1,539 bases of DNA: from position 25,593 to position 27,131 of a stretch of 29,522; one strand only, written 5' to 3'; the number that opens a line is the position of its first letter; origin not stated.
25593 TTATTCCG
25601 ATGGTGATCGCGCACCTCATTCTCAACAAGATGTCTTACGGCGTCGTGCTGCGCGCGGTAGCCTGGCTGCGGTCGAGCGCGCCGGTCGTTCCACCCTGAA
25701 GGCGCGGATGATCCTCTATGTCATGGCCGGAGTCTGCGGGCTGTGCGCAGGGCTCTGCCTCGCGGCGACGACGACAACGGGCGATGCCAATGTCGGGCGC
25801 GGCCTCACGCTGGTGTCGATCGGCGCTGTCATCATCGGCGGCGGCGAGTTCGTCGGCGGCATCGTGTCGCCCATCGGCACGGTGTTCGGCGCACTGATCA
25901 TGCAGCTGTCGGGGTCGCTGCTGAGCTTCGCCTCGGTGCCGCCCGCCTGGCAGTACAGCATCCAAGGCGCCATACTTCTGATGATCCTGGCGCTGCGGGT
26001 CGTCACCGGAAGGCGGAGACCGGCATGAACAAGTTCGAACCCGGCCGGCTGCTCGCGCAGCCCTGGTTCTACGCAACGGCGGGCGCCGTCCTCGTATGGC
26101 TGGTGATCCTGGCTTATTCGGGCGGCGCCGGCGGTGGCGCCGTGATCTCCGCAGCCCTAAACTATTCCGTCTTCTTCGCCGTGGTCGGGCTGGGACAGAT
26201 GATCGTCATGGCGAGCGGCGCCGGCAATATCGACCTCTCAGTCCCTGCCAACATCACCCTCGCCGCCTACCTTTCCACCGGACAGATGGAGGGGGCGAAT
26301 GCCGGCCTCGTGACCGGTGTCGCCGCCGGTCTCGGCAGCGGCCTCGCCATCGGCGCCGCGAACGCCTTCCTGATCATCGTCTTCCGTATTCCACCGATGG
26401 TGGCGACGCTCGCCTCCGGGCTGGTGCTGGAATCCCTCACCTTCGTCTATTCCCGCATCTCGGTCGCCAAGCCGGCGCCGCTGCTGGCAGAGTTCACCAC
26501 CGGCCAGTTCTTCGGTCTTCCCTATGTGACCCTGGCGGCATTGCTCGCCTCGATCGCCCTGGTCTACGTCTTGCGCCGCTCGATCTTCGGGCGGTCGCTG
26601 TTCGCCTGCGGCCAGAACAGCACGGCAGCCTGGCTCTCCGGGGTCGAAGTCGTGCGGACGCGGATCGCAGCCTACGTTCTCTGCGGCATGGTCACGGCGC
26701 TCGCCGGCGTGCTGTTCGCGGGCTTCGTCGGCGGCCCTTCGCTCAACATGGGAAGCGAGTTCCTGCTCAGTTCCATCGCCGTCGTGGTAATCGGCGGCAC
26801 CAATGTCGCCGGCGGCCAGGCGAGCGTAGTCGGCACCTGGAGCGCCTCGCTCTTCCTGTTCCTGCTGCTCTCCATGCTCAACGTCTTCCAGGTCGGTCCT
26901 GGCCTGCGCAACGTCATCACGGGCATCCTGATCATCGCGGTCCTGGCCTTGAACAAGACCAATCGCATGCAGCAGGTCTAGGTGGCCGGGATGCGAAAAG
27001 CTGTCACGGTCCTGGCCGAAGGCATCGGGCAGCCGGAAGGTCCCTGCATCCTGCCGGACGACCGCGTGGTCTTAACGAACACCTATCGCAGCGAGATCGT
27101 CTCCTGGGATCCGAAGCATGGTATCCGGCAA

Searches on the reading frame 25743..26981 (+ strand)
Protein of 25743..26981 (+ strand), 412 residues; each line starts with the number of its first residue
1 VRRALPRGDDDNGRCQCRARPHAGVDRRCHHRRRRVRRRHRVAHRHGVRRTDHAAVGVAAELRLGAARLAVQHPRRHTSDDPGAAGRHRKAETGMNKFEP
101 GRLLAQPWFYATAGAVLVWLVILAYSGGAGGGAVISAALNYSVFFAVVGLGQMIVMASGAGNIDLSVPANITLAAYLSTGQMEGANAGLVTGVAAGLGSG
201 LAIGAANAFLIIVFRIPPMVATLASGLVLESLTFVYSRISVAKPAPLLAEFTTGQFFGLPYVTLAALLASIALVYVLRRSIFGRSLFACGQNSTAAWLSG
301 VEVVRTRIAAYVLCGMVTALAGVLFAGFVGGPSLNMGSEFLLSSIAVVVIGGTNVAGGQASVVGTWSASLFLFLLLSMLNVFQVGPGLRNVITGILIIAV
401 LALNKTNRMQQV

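Call 6: search_protein_families(library=pfam, proteins=[window:25743-26981:+])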
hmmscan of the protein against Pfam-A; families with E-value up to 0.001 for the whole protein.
window:25743-26981:+ (412 aa): 1 family
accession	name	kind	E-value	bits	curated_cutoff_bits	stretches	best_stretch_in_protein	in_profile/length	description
PF02653.21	BPD_transp_2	-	1.6e-25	90.2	26.8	1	135-401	2-269/269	Branched-chain amino acid transport system / permease component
